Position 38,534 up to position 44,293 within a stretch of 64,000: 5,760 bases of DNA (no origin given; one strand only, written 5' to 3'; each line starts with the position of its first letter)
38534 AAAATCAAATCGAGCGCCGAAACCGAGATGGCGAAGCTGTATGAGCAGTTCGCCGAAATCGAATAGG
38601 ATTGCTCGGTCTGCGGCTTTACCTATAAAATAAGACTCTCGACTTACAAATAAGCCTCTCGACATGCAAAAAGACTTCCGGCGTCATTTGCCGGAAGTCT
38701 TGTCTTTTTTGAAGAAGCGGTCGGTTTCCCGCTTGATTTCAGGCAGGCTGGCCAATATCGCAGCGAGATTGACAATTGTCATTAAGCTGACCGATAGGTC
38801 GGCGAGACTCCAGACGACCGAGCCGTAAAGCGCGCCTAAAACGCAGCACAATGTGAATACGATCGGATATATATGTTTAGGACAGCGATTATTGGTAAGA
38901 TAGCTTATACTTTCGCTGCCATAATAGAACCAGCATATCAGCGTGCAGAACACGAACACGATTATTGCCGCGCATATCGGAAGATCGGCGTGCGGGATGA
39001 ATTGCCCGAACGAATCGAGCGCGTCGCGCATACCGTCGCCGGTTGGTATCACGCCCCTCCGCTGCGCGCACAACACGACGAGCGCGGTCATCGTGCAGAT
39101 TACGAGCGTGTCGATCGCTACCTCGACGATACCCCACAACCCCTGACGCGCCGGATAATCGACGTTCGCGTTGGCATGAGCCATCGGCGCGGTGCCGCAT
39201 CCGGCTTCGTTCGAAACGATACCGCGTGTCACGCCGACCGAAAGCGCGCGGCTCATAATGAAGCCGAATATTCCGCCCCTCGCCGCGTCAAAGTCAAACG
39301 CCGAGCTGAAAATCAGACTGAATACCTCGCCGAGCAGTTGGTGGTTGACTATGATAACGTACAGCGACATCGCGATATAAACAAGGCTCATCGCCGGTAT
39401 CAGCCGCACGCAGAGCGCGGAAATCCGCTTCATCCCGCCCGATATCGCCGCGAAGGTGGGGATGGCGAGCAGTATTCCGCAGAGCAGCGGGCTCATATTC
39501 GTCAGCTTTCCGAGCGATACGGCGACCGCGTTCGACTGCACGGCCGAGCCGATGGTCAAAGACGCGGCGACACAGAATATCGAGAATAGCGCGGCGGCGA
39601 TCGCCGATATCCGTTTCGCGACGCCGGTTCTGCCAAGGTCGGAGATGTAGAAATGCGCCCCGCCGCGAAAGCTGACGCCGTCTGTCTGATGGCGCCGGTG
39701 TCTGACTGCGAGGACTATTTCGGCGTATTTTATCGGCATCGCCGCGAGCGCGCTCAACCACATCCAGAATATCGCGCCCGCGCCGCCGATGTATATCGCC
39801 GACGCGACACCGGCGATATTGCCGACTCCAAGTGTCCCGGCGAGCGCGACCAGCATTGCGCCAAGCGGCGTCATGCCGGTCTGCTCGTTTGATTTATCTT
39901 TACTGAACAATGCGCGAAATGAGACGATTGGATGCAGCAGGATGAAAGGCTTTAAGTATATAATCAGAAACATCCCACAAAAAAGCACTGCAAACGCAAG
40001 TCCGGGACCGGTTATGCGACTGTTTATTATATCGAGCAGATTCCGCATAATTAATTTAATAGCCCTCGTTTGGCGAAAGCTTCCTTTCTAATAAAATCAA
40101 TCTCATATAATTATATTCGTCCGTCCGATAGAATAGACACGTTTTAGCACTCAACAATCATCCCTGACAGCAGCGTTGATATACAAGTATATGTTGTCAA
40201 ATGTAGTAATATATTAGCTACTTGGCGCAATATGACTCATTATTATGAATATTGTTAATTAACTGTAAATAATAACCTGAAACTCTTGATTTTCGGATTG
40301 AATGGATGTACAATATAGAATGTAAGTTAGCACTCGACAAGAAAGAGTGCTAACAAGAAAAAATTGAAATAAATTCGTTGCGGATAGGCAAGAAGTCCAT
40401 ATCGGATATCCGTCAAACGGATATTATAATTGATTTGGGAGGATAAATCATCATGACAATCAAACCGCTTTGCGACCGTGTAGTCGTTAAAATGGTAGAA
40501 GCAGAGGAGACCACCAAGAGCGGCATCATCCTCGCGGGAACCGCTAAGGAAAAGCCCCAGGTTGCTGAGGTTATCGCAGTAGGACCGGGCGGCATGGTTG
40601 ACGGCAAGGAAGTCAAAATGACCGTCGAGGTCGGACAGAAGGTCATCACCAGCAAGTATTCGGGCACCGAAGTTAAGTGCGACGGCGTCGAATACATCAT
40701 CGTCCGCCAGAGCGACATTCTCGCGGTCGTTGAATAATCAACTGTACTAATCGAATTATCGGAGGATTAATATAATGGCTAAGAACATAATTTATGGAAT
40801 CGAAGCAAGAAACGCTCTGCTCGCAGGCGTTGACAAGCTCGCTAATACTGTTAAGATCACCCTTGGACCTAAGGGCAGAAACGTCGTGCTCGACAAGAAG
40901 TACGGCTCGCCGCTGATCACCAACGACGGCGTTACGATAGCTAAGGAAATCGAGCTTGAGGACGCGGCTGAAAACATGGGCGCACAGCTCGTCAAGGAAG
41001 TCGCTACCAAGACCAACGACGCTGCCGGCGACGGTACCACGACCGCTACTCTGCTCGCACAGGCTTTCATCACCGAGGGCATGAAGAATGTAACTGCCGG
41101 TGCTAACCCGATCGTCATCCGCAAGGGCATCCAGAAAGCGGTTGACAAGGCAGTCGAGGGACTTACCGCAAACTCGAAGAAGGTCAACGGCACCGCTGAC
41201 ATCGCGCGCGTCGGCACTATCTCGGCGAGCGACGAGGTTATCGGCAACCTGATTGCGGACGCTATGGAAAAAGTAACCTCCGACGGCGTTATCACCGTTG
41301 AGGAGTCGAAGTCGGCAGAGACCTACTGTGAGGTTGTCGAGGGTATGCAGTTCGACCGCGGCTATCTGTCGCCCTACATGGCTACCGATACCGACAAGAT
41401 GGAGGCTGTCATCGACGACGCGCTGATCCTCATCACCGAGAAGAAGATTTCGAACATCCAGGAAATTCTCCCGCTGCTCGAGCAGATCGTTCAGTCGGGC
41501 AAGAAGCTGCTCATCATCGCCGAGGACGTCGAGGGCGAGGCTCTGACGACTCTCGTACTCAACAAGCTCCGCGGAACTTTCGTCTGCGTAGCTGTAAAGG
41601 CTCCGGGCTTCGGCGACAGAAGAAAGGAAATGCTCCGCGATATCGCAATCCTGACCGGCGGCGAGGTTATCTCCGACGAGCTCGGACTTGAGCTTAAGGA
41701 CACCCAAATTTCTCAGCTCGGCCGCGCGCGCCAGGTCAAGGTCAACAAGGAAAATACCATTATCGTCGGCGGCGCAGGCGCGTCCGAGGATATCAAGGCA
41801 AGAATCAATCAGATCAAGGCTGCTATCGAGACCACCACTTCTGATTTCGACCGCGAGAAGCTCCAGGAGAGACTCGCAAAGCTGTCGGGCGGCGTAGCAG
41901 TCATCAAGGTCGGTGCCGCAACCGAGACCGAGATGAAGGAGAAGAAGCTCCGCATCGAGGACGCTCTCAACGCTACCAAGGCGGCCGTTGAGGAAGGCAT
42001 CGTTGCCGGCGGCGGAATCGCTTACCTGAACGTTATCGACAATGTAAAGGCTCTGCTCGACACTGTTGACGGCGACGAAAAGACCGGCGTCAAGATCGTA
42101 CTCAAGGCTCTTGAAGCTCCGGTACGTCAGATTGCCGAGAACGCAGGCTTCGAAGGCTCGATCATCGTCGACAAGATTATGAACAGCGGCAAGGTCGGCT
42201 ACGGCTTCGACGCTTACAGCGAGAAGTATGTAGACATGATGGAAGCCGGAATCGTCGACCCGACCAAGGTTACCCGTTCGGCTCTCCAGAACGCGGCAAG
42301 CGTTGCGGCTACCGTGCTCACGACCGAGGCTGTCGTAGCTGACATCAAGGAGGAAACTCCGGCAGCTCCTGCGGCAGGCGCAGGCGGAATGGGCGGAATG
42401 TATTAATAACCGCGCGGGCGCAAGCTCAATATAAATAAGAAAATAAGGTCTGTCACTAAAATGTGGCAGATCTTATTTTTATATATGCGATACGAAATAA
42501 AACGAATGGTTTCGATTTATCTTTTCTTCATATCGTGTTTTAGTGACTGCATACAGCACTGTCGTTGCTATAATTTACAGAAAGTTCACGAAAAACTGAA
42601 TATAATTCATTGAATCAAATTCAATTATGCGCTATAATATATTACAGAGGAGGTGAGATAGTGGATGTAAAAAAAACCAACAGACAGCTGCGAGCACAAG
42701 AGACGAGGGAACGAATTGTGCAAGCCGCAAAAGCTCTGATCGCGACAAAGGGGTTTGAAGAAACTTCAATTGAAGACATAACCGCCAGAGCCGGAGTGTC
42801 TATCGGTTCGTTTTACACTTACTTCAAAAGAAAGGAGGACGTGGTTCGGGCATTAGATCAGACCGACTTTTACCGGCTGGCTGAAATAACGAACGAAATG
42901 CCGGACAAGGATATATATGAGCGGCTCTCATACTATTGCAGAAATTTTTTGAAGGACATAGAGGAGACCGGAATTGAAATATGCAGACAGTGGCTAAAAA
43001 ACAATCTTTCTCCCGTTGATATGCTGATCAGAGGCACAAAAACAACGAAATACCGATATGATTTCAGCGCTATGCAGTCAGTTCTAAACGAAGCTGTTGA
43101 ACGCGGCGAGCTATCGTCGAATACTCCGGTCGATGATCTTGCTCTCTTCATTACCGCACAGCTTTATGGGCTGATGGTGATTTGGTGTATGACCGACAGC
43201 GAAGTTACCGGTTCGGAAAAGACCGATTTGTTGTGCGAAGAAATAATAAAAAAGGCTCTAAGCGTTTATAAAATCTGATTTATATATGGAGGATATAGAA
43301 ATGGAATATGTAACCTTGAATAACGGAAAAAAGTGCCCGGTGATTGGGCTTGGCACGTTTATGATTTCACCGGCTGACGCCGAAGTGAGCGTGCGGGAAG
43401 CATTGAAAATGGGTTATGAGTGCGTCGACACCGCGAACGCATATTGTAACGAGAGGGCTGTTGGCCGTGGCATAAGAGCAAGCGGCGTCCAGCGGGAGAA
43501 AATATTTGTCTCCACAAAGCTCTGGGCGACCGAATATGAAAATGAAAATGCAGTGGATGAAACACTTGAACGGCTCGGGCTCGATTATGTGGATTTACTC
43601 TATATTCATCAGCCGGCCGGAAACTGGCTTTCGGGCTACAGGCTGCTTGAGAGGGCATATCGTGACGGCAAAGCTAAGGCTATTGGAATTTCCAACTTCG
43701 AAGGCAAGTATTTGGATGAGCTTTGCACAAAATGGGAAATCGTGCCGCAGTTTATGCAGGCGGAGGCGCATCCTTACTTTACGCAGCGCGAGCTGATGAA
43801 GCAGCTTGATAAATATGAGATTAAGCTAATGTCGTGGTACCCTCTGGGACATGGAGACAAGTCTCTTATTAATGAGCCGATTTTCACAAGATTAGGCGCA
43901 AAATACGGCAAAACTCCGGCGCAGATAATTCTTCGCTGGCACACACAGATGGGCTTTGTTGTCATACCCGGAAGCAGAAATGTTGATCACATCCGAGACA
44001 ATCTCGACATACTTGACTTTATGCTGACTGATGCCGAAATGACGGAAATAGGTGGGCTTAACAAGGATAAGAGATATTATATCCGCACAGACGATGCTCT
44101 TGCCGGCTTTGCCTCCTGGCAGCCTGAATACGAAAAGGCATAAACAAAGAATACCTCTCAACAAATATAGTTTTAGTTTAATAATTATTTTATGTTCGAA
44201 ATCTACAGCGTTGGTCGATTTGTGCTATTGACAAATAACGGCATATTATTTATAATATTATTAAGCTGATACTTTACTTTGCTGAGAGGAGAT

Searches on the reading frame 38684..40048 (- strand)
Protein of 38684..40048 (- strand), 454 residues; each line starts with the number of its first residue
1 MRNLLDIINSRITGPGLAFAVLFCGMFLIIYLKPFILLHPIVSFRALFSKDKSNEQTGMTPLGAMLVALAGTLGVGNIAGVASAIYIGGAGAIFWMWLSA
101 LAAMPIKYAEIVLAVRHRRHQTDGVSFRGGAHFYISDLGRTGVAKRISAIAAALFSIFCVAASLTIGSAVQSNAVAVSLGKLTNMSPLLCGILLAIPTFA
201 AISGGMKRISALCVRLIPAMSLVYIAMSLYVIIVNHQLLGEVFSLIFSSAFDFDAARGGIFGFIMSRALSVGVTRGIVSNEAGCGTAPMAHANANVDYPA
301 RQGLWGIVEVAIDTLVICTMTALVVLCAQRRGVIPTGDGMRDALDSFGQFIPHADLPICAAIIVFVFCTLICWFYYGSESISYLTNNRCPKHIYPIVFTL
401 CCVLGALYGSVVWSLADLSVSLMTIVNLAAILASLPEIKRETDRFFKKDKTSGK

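Call 51: search_protein_families(library=pfam, proteins=[window:38684-40048:-], max_evalue=0.0001)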
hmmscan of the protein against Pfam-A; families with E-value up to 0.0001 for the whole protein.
window:38684-40048:- (454 aa): 1 family
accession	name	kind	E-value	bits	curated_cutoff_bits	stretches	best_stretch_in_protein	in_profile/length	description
PF01235.23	Na_Ala_symp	-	2.8e-103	346.7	24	1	50-451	4-385/392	Sodium:alanine symporter family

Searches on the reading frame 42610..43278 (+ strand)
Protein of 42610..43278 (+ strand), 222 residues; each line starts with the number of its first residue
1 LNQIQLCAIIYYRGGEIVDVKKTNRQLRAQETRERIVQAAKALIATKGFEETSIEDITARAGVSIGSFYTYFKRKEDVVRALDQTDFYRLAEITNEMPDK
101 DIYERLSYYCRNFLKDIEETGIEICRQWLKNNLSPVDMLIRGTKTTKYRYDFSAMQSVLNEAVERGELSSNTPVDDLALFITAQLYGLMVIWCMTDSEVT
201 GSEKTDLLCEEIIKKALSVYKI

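Call 51: search_protein_families(library=pfam, proteins=[window:42610-43278:+], max_evalue=0.0001)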
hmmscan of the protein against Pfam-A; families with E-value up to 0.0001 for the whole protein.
window:42610-43278:+ (222 aa): 1 family
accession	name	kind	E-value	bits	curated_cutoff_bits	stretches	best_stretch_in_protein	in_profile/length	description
PF00440.29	TetR_N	-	4.8e-15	55.5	24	1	36-82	1-47/47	Bacterial regulatory proteins, tetR family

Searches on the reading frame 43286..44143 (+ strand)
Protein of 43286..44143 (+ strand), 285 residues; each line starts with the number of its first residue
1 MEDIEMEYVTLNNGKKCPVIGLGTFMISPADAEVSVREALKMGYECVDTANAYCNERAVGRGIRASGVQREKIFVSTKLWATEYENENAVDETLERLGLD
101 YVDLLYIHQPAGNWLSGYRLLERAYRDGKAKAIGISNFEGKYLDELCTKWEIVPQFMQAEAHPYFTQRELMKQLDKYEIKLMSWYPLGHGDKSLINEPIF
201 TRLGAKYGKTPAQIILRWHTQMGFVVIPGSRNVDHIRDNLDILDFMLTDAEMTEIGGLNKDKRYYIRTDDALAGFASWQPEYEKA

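Call 51: search_protein_families(library=pfam, proteins=[window:43286-44143:+], max_evalue=0.0001)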
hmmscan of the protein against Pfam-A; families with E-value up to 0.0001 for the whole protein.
window:43286-44143:+ (285 aa): 1 family
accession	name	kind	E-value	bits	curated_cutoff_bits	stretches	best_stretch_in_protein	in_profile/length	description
PF00248.27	Aldo_ket_red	-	1.4e-44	152.8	24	1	21-258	3-289/291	Aldo/keto reductase family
